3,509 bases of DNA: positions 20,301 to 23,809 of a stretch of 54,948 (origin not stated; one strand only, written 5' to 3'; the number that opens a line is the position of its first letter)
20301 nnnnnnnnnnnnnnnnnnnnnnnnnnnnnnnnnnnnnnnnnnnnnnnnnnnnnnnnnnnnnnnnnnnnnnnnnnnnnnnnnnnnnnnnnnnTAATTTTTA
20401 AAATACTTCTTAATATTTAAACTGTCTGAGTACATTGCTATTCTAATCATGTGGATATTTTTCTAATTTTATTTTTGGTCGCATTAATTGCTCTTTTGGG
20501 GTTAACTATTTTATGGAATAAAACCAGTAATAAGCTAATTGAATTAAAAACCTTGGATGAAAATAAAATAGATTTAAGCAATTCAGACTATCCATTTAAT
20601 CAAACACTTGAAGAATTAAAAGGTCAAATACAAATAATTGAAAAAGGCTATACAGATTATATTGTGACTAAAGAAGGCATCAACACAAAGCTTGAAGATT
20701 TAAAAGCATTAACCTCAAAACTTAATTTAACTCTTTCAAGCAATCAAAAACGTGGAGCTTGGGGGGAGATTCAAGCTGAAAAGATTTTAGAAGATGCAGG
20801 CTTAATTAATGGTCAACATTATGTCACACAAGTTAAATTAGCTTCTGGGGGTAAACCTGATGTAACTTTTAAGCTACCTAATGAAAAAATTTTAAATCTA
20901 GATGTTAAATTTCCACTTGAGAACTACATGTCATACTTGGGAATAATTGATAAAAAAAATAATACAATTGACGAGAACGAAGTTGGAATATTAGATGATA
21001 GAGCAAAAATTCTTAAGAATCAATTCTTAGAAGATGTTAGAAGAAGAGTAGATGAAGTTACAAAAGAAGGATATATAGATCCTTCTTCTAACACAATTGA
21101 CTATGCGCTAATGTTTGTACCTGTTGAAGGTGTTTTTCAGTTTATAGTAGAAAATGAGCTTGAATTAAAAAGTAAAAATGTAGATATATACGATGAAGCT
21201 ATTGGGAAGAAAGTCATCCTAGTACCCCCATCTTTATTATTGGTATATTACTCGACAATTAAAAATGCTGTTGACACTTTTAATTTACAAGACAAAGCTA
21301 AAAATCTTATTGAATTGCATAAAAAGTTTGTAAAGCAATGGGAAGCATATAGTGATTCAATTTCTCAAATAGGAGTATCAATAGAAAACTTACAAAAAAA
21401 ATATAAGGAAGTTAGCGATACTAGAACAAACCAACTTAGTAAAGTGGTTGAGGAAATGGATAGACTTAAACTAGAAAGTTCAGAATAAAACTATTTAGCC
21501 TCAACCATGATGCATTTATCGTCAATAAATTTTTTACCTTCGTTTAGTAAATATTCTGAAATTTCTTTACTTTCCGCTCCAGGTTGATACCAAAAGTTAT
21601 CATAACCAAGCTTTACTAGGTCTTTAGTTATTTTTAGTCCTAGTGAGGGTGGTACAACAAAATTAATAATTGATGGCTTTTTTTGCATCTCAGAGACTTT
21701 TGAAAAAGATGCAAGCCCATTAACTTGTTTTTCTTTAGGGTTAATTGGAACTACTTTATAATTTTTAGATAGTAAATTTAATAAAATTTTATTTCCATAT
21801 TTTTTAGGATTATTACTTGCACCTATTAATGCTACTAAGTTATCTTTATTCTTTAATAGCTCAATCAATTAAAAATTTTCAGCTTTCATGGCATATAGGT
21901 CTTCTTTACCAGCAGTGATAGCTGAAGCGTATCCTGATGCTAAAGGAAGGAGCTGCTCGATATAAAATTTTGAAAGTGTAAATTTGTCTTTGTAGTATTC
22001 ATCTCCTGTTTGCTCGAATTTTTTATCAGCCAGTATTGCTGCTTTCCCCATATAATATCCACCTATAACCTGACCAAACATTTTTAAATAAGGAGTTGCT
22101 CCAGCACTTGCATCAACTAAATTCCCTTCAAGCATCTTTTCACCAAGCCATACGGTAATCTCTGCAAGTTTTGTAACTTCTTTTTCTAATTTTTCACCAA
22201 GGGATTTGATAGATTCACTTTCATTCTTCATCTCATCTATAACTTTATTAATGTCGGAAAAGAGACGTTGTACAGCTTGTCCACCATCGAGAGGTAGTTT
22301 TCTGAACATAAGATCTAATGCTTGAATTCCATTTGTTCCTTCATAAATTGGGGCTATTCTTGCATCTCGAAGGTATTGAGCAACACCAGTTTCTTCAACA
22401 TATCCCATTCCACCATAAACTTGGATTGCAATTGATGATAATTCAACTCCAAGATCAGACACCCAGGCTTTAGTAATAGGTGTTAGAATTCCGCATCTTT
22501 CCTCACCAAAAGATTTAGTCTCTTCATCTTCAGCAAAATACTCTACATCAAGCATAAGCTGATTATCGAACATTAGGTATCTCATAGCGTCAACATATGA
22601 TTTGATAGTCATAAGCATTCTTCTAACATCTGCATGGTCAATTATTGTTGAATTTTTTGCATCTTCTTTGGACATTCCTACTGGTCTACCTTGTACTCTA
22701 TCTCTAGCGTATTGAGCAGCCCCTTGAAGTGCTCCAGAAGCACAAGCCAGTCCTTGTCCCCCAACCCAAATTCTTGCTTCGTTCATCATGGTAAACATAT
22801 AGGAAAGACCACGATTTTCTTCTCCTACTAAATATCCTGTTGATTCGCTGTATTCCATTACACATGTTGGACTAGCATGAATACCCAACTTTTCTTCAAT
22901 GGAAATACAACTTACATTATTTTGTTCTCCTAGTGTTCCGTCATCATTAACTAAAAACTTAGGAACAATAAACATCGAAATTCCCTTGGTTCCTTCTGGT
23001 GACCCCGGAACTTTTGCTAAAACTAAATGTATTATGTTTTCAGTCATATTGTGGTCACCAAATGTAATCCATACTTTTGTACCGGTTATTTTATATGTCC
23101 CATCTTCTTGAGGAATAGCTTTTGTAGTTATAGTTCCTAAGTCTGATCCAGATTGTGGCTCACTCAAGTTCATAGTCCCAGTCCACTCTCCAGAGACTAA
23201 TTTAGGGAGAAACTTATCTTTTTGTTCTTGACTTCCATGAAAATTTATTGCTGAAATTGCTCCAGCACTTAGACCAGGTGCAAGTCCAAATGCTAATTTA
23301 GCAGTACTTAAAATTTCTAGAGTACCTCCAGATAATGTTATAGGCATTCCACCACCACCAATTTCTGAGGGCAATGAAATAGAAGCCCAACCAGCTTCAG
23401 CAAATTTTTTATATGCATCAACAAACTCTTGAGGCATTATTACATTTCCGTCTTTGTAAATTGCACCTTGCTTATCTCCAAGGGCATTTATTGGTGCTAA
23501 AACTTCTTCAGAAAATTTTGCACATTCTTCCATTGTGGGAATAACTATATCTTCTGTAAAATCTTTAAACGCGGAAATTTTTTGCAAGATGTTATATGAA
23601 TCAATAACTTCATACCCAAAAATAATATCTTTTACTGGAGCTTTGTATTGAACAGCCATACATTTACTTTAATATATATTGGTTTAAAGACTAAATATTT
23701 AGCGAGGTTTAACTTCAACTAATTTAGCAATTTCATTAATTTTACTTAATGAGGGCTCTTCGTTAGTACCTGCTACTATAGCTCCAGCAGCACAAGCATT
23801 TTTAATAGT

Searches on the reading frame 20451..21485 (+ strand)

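Call 8: search_protein_families(library=pfam, proteins=[window:20451-21485:+])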
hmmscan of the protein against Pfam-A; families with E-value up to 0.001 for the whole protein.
window:20451-21485:+ (345 aa): 1 family
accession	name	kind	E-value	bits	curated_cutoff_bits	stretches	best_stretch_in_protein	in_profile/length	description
PF02646.22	RmuC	-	2.9e-48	164.9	26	1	48-344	9-289/291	RmuC family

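Call 9: search_protein_families(library=ncbifam, proteins=[window:20451-21485:+])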
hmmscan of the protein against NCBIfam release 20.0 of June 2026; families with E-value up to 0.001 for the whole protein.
window:20451-21485:+ (345 aa): 1 family
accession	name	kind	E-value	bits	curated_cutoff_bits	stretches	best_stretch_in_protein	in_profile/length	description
NF007686.0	PRK10361.1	equivalog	2.1e-20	72.8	810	1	91-324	189-413/475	DNA recombination protein RmuC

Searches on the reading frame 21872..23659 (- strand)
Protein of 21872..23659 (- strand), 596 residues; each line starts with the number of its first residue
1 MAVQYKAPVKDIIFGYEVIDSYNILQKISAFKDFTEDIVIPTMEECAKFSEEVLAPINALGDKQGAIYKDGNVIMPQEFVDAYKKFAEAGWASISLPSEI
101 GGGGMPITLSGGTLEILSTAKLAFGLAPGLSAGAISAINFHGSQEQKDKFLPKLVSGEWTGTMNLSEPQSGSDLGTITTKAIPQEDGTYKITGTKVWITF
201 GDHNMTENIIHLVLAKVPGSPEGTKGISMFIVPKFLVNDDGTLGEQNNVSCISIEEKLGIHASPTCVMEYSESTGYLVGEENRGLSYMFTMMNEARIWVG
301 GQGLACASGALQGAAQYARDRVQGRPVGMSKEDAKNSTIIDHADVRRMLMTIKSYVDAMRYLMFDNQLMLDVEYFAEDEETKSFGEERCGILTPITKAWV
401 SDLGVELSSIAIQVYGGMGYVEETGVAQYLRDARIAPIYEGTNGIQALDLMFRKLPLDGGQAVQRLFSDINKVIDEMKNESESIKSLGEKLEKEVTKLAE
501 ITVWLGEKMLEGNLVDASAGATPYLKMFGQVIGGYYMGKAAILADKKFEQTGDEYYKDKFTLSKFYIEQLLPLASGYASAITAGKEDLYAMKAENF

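Call 26: search_protein_families(library=ncbifam, max_evalue=1e-10, proteins=[window:21872-23659:-])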
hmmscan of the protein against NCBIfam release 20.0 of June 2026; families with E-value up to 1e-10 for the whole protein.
window:21872-23659:- (596 aa): 13 families
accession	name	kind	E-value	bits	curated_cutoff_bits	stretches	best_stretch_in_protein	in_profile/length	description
NF042972.1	AcrlCoAredClosAcrC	equivalog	1.7e-44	152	640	1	48-447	18-369/378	acryloyl-CoA reductase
NF058590.1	AcCoDHFadEBacil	equivalog_domain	4.1e-38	131.3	600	1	78-573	54-531/586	acyl-CoA dehydrogenase FadE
NF043006.1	CyhCrbnylCoADH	equivalog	2.3e-28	99.3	650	1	133-448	90-369/380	cyclohexane-1-carbonyl-CoA dehydrogenase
NF042439.1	SulpropCoADesulf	equivalog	2.1e-27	95.9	600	1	82-446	29-362/379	3-sulfinopropanoyl-CoA desulfinase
NF008997.0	PRK12341.1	equivalog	4.2e-26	91.9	537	1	70-445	33-367/382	acyl-CoA dehydrogenase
NF053553.1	prodigi_MBC_PigA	equivalog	1.7e-24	86.7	500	1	81-455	40-379/381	prodigiosin MBC biosynthesis dehydrogenase PigA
NF045652.1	ProlPCPDhRedW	equivalog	4.4e-24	85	650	1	72-447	26-366/376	L-prolyl-[peptidyl-carrier protein] dehydrogenase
NF008594.0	PRK11561.1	equivalog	4.3e-23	81.4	545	1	162-490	181-473/540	isovaleryl-CoA dehydrogenase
NF045552.1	GlutCoADH_Des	equivalog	6.5e-23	81.5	470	1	81-445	41-370/387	glutaryl-CoA dehydrogenase Acd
TIGR03204.1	pimC_large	equivalog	2.1e-14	53.2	623.85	1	71-296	34-244/395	pimeloyl-CoA dehydrogenase large subunit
NF052270.1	Staph_DH_FadE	equivalog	1.4e-13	50.3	600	0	136-206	115-183/400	acyl-CoA dehydrogenase FadE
TIGR03207.1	cyc_hxne_CoA_dh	equivalog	2.3e-13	49.6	575.35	1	83-327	38-270/372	cyclohexanecarboxyl-CoA dehydrogenase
NF002885.1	PRK03354.1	equivalog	9.2e-13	48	540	1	71-449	34-368/378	crotonobetainyl-CoA dehydrogenase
